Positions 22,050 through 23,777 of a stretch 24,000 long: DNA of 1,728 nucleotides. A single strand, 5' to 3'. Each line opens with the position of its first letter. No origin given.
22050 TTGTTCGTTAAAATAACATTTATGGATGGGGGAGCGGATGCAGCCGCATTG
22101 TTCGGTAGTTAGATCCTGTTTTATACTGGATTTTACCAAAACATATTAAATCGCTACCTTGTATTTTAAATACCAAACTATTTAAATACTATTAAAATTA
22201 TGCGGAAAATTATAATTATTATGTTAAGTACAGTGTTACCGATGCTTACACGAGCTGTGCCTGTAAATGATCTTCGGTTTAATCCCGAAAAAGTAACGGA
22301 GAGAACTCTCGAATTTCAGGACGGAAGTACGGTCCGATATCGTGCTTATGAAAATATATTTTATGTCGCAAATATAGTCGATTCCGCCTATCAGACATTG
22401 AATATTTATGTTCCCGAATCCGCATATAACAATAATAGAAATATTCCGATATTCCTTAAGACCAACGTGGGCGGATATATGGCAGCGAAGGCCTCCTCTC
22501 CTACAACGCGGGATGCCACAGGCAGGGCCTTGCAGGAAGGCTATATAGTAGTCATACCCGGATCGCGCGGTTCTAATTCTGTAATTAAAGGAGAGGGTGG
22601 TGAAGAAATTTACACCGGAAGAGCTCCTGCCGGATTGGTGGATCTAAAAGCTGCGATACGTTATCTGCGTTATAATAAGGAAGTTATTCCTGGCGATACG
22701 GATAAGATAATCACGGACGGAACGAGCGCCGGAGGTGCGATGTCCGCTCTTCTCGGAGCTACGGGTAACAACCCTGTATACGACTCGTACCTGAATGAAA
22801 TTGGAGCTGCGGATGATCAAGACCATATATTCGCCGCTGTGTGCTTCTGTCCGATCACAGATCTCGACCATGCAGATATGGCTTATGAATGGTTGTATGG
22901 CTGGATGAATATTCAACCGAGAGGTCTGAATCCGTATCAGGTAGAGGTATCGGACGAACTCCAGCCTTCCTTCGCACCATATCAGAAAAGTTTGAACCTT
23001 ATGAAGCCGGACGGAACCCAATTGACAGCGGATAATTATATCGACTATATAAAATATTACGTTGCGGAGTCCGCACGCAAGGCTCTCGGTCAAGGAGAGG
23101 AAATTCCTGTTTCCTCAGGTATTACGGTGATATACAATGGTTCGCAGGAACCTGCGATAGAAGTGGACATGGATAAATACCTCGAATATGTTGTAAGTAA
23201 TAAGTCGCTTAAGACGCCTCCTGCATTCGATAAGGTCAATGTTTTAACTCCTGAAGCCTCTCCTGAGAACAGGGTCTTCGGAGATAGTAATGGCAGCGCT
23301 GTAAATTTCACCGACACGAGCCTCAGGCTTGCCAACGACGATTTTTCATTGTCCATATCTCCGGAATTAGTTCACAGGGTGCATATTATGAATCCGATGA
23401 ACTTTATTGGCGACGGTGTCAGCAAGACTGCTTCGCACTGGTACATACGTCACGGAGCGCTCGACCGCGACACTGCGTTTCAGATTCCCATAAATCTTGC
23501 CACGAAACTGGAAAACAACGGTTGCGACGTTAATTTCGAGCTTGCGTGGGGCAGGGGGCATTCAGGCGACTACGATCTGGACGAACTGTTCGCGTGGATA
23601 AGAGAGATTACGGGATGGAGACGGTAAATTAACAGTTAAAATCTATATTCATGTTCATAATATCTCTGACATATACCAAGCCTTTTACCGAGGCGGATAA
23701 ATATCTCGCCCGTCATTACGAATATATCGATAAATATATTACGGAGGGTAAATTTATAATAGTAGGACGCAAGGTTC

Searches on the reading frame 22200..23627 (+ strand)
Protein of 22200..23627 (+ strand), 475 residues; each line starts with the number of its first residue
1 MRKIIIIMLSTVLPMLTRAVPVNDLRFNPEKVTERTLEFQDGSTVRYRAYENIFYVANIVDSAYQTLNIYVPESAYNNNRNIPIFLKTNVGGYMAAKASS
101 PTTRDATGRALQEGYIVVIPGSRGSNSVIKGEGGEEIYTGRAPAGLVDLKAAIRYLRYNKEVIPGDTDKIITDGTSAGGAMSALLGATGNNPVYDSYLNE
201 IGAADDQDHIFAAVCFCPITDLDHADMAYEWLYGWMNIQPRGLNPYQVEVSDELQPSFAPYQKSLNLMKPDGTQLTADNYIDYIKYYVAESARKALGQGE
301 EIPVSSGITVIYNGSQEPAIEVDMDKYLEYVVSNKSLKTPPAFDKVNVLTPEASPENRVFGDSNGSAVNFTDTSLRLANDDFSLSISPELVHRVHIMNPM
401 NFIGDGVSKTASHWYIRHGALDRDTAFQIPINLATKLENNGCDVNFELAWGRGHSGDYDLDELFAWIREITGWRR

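Call 13: search_protein_families(library=pfam, proteins=[window:22200-23627:+])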
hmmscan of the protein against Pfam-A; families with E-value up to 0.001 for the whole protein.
window:22200-23627:+ (475 aa): 3 families
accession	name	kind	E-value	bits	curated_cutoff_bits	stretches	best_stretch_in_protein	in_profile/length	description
PF20434.5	BD-FAE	-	5e-13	49.5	26.8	1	67-226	1-149/215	BD-FAE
PF00326.27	Peptidase_S9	-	4.7e-06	26.7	22.6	0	112-186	12-82/213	Prolyl oligopeptidase family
PF00135.34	COesterase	-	7.7e-05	22.3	27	1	21-185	37-200/515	Carboxylesterase family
